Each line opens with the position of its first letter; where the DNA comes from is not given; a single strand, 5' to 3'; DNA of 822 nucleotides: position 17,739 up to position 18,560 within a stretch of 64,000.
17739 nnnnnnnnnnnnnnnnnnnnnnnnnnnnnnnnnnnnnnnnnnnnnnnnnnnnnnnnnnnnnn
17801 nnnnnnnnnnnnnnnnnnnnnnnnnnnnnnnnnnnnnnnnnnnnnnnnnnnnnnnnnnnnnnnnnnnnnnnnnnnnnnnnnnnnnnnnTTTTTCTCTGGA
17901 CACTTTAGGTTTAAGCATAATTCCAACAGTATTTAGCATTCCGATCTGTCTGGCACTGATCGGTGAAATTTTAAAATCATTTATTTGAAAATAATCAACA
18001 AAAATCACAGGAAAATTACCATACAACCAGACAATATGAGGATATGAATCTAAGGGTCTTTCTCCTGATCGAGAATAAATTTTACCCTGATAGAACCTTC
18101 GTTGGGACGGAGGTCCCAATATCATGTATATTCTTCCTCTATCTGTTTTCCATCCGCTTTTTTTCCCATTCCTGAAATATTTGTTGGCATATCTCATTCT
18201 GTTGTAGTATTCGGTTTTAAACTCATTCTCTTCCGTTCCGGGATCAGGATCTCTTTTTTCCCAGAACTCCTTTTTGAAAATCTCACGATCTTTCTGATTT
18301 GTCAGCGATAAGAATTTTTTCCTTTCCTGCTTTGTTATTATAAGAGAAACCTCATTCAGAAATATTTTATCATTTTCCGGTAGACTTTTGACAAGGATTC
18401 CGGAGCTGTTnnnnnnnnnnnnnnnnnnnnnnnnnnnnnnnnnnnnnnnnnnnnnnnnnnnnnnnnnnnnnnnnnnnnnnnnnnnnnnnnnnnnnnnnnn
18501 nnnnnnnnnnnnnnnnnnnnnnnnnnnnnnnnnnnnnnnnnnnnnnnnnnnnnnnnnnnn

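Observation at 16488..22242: Tandem GWxTD-domain paralogs with TPR/CarbopepD and VWA-related partners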

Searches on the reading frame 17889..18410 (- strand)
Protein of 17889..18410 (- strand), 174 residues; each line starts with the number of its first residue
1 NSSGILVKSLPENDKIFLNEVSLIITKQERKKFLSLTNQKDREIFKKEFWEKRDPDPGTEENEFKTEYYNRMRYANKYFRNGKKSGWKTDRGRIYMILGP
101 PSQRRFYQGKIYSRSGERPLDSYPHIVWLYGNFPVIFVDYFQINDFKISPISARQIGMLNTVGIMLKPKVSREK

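Call 37: predict_structure(alignment_id=A2)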
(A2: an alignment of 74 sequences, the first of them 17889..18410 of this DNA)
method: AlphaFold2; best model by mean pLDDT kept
length: 174 residues; sequences in the alignment: 74
mean_pLDDT: 86.5   pTM: 0.80
mean pLDDT of the five models: 86.5, 85.8, 85.6, 84.3, 83.9
residues with pLDDT >= 90: 108; 70-90: 46; 50-70: 15; < 50: 5
segments of 3 or more residues with pLDDT < 50: 113-115
pLDDT, mean of each block of 10 residues (from residue 1): 72 96 94 95 96 87 94 97 93 94 90 56 89 90 89 77 74 52
secondary structure, 60 per line:
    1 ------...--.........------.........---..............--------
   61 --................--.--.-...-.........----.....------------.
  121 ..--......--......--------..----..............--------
elements in order: H12-20 H27-35 H39-52 H63-78 H90-98 E103-107 E125-130 E133-138 H153-166

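Call 39: fold_search(model_id=the predicted structure, library=pdb)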
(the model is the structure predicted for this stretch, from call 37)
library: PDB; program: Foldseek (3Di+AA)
matches with E <= 10: 79; with E <= 0.001: 0
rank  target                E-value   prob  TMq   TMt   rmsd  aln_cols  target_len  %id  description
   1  2lez_MODEL_1_A        1.1e+00  0.07  0.14  0.19  13.7       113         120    9  Solution NMR structure of N-terminal domain of Salmonella effector protein PipB2. Northeast structural genomic (released 2011-07-27)
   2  7xho_N                2.1e+00  0.03  0.19  0.12  19.5       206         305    9  Structure of human inner kinetochore CCAN complex (released 2022-12-14)
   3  9eie_A                2.4e+00  0.04  0.17  0.18  12.0       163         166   10  Trypanosomatid-specific protein of unknown function (released 2025-02-26)
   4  8wjn_A                2.5e+00  0.02  0.13  0.07  19.6       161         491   16  Cryo-EM structure of 6-subunit Smc5/6 head region (released 2024-06-26)
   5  4ij2_E                2.8e+00  0.03  0.13  0.10  12.4       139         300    8  Human methemoglobin in complex with the second and third NEAT domains of IsdH from Staphylococcus aureus (released 2013-12-25)
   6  4g4g                  3.8e+00  0.14  0.14  0.07   5.2        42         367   19  Crystal structure of recombinant glucuronoyl esterase from Sporotrichum thermophile determined at 1.55 A resolution (released 2013-01-02)
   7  8ro1_TF               4.1e+00  0.04  0.10  0.04  10.9        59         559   17  Structure of the C. elegans Intron Lariat Spliceosome double-primed for disassembly (ILS'') (released 2024-08-07)
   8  7xr9_A                4.1e+00  0.02  0.11  0.06  13.3        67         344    9  Crystal structure of DgpA with glucose (released 2023-04-05)
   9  8ro0_TF               4.6e+00  0.01  0.14  0.06  24.8       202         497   12  Structure of the C. elegans Intron Lariat Spliceosome primed for disassembly (ILS') (released 2024-08-07)
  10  6c7y_B                5.2e+00  0.04  0.17  0.23  15.9        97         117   12  Crystal structure of inhibitory protein SOCS1 in complex with JAK1 kinase domain (released 2018-05-02)
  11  6nf1                  5.2e+00  0.02  0.19  0.08  14.5       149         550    6  Vav1 inhibited by an allosteric inhibitor: Vav1 inhibitors block GEF activity (released 2019-12-25)
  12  7xr9_F                5.2e+00  0.02  0.12  0.06  13.8        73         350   11  Crystal structure of DgpA with glucose (released 2023-04-05)
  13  4kxp_B                5.5e+00  0.12  0.15  0.09   2.4        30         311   20  Crystal Structure of AMP complexes of Porcine Liver Fructose-1,6-bisphosphatase Mutant I10D in T-state (released 2013-07-24)
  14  2mj7_MODEL_1_A        5.5e+00  0.04  0.15  0.18  14.8       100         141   10  Solution NMR structure of beta-adaptin appendage domain of human adaptor protein complex 4 subunit beta, North (released 2014-01-29)
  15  3tdg                  5.8e+00  0.04  0.15  0.12   8.7        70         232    8  Structural and functional characterization of Helicobacter pylori DsbG (released 2011-11-09)
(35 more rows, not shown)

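Call 61: search_protein_representatives(protein=window:17889-18410:-)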
Query: 174 residues. Proteins with E-value up to 0.001 (for the whole library): 7759; up to 1e-10: 3020; up to 1e-30: 39. The best 150 are listed.
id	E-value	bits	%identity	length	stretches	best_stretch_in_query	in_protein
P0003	7.6e-83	292.9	71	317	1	2-174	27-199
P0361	3.9e-52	192.9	41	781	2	10-156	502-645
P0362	5.2e-50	186.0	49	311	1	6-172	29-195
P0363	1.3e-45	171.7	49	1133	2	17-105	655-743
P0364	1.4e-45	171.6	41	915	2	9-152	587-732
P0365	8.6e-45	169.0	49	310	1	4-174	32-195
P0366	1.5e-43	165.0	50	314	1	5-169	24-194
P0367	2.8e-43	164.1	44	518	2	14-149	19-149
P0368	1.1e-42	162.2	51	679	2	17-107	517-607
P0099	4.8e-40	153.5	47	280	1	10-174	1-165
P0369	1.4e-39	152.1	45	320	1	10-173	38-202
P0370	1.9e-39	151.6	44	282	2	19-150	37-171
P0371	7.1e-39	149.8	45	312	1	6-169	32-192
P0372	2.1e-37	145.0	42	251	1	13-168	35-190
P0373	3.0e-37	144.4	44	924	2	19-146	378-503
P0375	1.6e-36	142.1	40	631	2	17-133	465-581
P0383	3.2e-34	134.6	41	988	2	16-107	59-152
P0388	9.3e-33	129.8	37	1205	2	8-143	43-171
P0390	2.7e-32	128.3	42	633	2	15-110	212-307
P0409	1.6e-28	116.1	42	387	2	14-150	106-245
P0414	9.4e-28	113.5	56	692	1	3-103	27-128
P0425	6.3e-26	107.6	32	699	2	21-104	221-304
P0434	2.9e-25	105.4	49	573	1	5-110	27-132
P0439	6.4e-25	104.3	47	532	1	10-158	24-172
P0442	1.1e-24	103.6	48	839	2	19-103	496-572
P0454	3.0e-24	102.1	46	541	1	20-135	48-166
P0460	4.2e-24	101.7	51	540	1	13-108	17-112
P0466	7.1e-24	100.9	44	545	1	8-134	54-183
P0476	1.4e-23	99.9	39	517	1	21-164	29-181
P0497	5.0e-23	98.1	40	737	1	17-156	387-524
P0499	5.8e-23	97.9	34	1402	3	18-102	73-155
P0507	9.2e-23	97.3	44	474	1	11-136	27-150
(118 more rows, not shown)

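Call 62: search_protein_families(library=ncbifam, proteins=[P0361, P0363, P0364, P0368, P0373, P0375, P0383, P0388, P0499, P0497], max_evalue=0.0001)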
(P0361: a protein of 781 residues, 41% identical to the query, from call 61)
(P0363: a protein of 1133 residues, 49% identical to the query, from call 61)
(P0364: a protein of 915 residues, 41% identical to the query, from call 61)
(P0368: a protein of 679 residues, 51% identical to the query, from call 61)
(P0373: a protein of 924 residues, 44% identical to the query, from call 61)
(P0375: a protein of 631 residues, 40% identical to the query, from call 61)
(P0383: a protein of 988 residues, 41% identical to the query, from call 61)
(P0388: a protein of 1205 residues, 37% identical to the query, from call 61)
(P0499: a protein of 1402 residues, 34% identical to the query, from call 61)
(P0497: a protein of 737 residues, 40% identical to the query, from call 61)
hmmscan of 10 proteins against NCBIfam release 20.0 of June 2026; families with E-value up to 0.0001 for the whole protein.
P0361 (781 aa): 3 families
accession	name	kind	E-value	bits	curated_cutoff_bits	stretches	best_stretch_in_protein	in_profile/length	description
TIGR04514.1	GWxTD_dom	domain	8e-78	257.7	28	2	510-613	3-105/105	GWxTD domain-containing protein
NF000326.1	blaR1_generic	equivalog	1.5e-22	79.7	400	1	111-267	105-263/585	BlaR1 family beta-lactam sensor/signal transducer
NF033109.1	sensor_MecR1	exception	5.6e-08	31.7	1200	1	174-259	170-255/585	beta-lactam sensor/signal transducer MecR1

P0363 (1133 aa): 3 families
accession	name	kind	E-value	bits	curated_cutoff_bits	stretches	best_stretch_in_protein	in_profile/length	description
TIGR04514.1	GWxTD_dom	domain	3.6e-68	226.7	28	2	386-504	1-105/105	GWxTD domain-containing protein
NF000326.1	blaR1_generic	equivalog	3.4e-24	85.1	400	1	117-311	105-308/585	BlaR1 family beta-lactam sensor/signal transducer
NF033109.1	sensor_MecR1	exception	3.4e-09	35.8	1200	1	165-266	154-256/585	beta-lactam sensor/signal transducer MecR1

P0364 (915 aa): 5 families
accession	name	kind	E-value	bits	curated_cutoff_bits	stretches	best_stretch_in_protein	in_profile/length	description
TIGR04514.1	GWxTD_dom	domain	1.2e-62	209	28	2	381-500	1-105/105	GWxTD domain-containing protein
NF000326.1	blaR1_generic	equivalog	2.7e-24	85.4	400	1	9-163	100-254/585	BlaR1 family beta-lactam sensor/signal transducer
TIGR01352.1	tonB_Cterm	subfamily_domain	7e-10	39.1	27.1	1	837-908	4-72/76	TonB family protein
NF033109.1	sensor_MecR1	exception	3.8e-09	35.6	1200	1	76-165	169-259/585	beta-lactam sensor/signal transducer MecR1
TIGR02794.1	tolA_full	equivalog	7.4e-06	25.4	59.45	1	818-907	278-360/362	cell envelope integrity protein TolA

P0368 (679 aa): 3 families
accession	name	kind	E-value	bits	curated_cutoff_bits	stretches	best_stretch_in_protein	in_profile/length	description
TIGR04514.1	GWxTD_dom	domain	1.1e-69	231.5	28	2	352-459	1-105/105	GWxTD domain-containing protein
NF000326.1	blaR1_generic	equivalog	1.6e-22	79.6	400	1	117-279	106-268/585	BlaR1 family beta-lactam sensor/signal transducer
NF033109.1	sensor_MecR1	exception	9e-07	27.7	1200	1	175-264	166-255/585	beta-lactam sensor/signal transducer MecR1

P0373 (924 aa): 3 families
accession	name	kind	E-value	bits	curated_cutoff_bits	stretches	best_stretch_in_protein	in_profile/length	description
TIGR04514.1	GWxTD_dom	domain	5.8e-62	206.8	28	2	375-481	1-105/105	GWxTD domain-containing protein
NF000326.1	blaR1_generic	equivalog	7.8e-26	90.5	400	1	113-307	105-305/585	BlaR1 family beta-lactam sensor/signal transducer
NF033109.1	sensor_MecR1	exception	3.6e-08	32.4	1200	1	173-262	167-256/585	beta-lactam sensor/signal transducer MecR1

P0375 (631 aa): 2 families
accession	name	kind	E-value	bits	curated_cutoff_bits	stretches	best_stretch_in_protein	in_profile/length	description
TIGR04514.1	GWxTD_dom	domain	8.3e-58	193.4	28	2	465-554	1-88/105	GWxTD domain-containing protein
NF000326.1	blaR1_generic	equivalog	1.6e-11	43.2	400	1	9-72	193-256/585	BlaR1 family beta-lactam sensor/signal transducer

P0383 (988 aa): 3 families
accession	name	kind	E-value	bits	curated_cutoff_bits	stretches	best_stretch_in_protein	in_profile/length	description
TIGR04514.1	GWxTD_dom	domain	1.6e-54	182.8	28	2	65-167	6-105/105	GWxTD domain-containing protein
TIGR02917.1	PEP_TPR_lipo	equivalog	1.3e-08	33.2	312.2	1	602-724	718-837/899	XrtA/PEP-CTERM system TPR-repeat protein PrsT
NF040959.1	MamA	equivalog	9.5e-08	31.7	200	1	633-726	49-141/204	magnetosome protein MamA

P0388 (1205 aa): 3 families
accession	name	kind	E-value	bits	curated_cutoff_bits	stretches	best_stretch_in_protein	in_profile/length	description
TIGR04514.1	GWxTD_dom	domain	3.1e-53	178.7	28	2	53-158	3-105/105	GWxTD domain-containing protein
TIGR02917.1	PEP_TPR_lipo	equivalog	1.9e-06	26.1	312.2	1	594-736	342-483/899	XrtA/PEP-CTERM system TPR-repeat protein PrsT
NF040959.1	MamA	equivalog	1.1e-05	25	200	1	626-747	48-168/204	magnetosome protein MamA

P0499 (1402 aa): 3 families
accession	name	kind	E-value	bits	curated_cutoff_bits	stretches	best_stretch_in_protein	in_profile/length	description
TIGR03436.1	acidobact_VWFA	subfamily_domain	1e-54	186.2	81.25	1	1141-1401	5-322/324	VWA domain-containing protein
TIGR04514.1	GWxTD_dom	domain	7e-41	139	28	3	615-713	4-105/105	GWxTD domain-containing protein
NF047508.1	VWA_BatA_Lepto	exception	1.3e-11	44.1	380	1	1189-1359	89-271/315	VWA domain-containing protein BatA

P0497 (737 aa): 9 families
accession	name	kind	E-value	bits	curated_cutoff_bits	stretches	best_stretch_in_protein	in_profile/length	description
TIGR04514.1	GWxTD_dom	domain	4.5e-34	117.1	28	1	386-492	1-105/105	GWxTD domain-containing protein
TIGR01352.1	tonB_Cterm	subfamily_domain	6e-26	90.6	27.1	2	661-737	1-76/76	TonB family protein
NF000326.1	blaR1_generic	equivalog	3.7e-23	81.7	400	1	15-328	10-323/585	BlaR1 family beta-lactam sensor/signal transducer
NF038079.1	TonB_sider_MxcH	equivalog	9.2e-20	70.3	925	2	652-736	1-85/792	TonB-dependent siderophore myxochelin receptor MxcH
NF033768.1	myxo_SS_tail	domain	1.9e-10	40.7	40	0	563-624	27-89/92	AgmX/PglI C-terminal domain-containing protein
NF008082.0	PRK10819.1-3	equivalog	2.2e-09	37.5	265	0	521-625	128-235/242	TonB system transport protein TonB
NF033109.1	sensor_MecR1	exception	2e-06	26.6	1200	1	177-261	171-256/585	beta-lactam sensor/signal transducer MecR1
NF047760.1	LIC10042_TonB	equivalog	2.2e-06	27.9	100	0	663-715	87-140/156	LIC_10042 family TonB-like protein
NF008081.0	PRK10819.1-2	equivalog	7.1e-06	26.1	377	0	522-626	128-233/240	TonB system transport protein TonB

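Call 64: search_protein_families(library=pfam, proteins=[P0361, P0364, P0497, P0383, P0499, P0367, P0390, P0425, P0442, P0409], max_evalue=0.0001)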
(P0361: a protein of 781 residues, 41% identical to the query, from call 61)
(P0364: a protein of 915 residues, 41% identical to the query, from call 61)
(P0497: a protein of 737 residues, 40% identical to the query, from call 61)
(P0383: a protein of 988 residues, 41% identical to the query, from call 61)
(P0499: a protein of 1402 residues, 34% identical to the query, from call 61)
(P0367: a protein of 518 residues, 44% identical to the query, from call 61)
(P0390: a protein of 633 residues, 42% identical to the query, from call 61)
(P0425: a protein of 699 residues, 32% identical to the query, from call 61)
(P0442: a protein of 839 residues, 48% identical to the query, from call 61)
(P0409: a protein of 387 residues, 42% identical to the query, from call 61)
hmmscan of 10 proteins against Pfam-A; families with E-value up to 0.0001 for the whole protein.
P0361 (781 aa): 2 families
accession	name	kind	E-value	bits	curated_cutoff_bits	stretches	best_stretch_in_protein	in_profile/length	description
PF20094.4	GWxTD_dom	-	2.6e-39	135.2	26.9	2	511-630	35-143/172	GWxTD domain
PF05569.17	Peptidase_M56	-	4.2e-27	95.5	31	1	109-296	99-293/296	BlaR1 peptidase M56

P0364 (915 aa): 4 families
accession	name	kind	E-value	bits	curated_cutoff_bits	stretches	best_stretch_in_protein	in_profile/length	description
PF20094.4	GWxTD_dom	-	3e-30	105.7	26.9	2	592-718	29-140/172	GWxTD domain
PF05569.17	Peptidase_M56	-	2.3e-24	86.5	31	1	15-182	102-272/296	BlaR1 peptidase M56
PF03544.19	TonB_C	-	3e-11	44.1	24.6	1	837-909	6-77/79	Gram-negative bacterial TonB protein C-terminal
PF13103.11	TonB_2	-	9.2e-09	35.8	22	1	818-898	2-76/85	TonB C terminal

P0497 (737 aa): 3 families
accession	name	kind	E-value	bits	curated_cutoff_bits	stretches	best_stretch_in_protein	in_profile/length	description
PF05569.17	Peptidase_M56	-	1.9e-35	122.9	31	1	6-304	3-296/296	BlaR1 peptidase M56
PF03544.19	TonB_C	-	1.8e-33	115.3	24.6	2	661-736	3-79/79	Gram-negative bacterial TonB protein C-terminal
PF20094.4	GWxTD_dom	-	1.8e-16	60.8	26.9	1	387-506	33-140/172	GWxTD domain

P0383 (988 aa): 9 families
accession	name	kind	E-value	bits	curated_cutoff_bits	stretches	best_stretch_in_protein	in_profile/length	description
PF20094.4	GWxTD_dom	-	2.2e-22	80.1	26.9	2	64-167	36-127/172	GWxTD domain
PF13428.12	TPR_14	-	3.1e-09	37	23.5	0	690-730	1-41/44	Tetratricopeptide repeat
PF07719.23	TPR_2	-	4.2e-09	36.3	27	0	691-722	2-33/34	Tetratricopeptide repeat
PF00515.34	TPR_1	-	2.6e-07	30.6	27.8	0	691-722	2-33/34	Tetratricopeptide repeat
PF13429.12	TPR_15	-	4.6e-06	26.7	26.2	1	596-712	155-270/280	Tetratricopeptide repeat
PF13431.12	TPR_17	-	1e-05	25.9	24.4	0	690-711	13-34/34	Tetratricopeptide repeat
PF13424.12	TPR_12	-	1.5e-05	25.5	30.1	1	656-719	4-74/77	Tetratricopeptide repeat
PF13181.12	TPR_8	-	3.7e-05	24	25.7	0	691-722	2-33/34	Tetratricopeptide repeat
PF14559.12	TPR_19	-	3.8e-05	24.4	25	0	669-732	5-67/68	Tetratricopeptide repeat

P0499 (1402 aa): 4 families
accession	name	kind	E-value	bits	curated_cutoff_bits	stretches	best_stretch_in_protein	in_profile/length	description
PF00092.34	VWA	-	1.1e-11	45.7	23.8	1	1193-1355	4-173/174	von Willebrand factor type A domain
PF20094.4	GWxTD_dom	-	7.2e-10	39.3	26.9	0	125-189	79-140/172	GWxTD domain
PF17957.7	Big_7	-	9.3e-10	39.5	24.1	0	1050-1100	3-53/70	Bacterial Ig domain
PF13519.12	VWA_2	-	9.2e-08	33.1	27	1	1194-1289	4-106/107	von Willebrand factor type A domain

P0367 (518 aa): 1 family
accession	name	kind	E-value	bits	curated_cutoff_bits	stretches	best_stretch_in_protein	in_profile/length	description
PF20094.4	GWxTD_dom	-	3.2e-35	121.8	26.9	2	164-280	33-153/172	GWxTD domain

P0390 (633 aa): 2 families
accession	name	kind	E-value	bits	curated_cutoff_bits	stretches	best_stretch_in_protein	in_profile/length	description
PF20094.4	GWxTD_dom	-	4.4e-26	92.1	26.9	2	214-339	33-143/172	GWxTD domain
PF05569.17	Peptidase_M56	-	2.5e-23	83.1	31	1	2-121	152-274/296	BlaR1 peptidase M56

P0425 (699 aa): 1 family
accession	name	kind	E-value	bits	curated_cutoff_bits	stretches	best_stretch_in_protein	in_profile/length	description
PF20094.4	GWxTD_dom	-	8.1e-15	55.4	26.9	1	34-131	35-127/172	GWxTD domain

P0442 (839 aa): 2 families
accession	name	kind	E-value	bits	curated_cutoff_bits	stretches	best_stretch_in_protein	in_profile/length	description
PF20094.4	GWxTD_dom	-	3.5e-33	115.2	26.9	2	495-610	34-153/172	GWxTD domain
PF05569.17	Peptidase_M56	-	5.4e-29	101.7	31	1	35-296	18-292/296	BlaR1 peptidase M56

P0409 (387 aa): 1 family
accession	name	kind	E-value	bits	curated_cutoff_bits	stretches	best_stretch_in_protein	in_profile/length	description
PF20094.4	GWxTD_dom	-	3e-19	69.8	26.9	1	108-192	32-119/172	GWxTD domain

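Call 65: find_encoding_contigs(protein=P0497, flank=8000, max_places=3)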
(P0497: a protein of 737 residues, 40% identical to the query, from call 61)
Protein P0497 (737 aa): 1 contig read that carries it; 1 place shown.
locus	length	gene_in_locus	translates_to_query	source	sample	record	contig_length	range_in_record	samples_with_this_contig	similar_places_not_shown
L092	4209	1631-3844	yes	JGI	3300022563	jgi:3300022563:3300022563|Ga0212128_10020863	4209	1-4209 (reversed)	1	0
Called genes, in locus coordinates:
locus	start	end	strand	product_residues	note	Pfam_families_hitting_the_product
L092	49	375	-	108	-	-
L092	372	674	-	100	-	PF09862:DUF2089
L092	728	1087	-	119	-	-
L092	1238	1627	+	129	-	PF03965:Penicillinase_R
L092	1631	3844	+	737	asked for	PF05569:Peptidase_M56, PF20094:GWxTD_dom, PF03544:TonB_C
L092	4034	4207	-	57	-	?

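Call 66: find_encoding_contigs(protein=P0361, flank=10000, max_places=3)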
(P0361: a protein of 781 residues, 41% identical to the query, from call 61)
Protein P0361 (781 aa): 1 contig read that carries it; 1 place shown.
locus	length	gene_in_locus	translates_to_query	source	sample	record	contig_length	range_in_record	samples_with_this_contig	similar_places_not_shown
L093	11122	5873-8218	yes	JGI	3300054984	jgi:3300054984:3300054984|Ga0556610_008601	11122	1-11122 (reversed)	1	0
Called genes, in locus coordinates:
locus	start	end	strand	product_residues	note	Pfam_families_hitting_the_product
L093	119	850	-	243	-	PF03372:Exo_endo_phos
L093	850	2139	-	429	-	PF13091:PLDc_2, PF00614:PLDc (faint), PF13091:PLDc_2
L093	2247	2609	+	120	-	-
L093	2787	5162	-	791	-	PF07944:Beta-AFase-like_GH127_cat, PF20736:Glyco_hydro127M, PF16375:DUF4986 (weak), PF20620:DUF6805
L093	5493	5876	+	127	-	PF01978:TrmB (weak), PF03965:Penicillinase_R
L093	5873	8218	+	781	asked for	PF05569:Peptidase_M56, PF20094:GWxTD_dom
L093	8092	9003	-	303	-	PF20434:BD-FAE, PF07859:Abhydrolase_3, PF00326:Peptidase_S9 (faint)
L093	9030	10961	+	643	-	PF16177:ACAS_N, PF00501:AMP-binding, PF13193:AMP-binding_C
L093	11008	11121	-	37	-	?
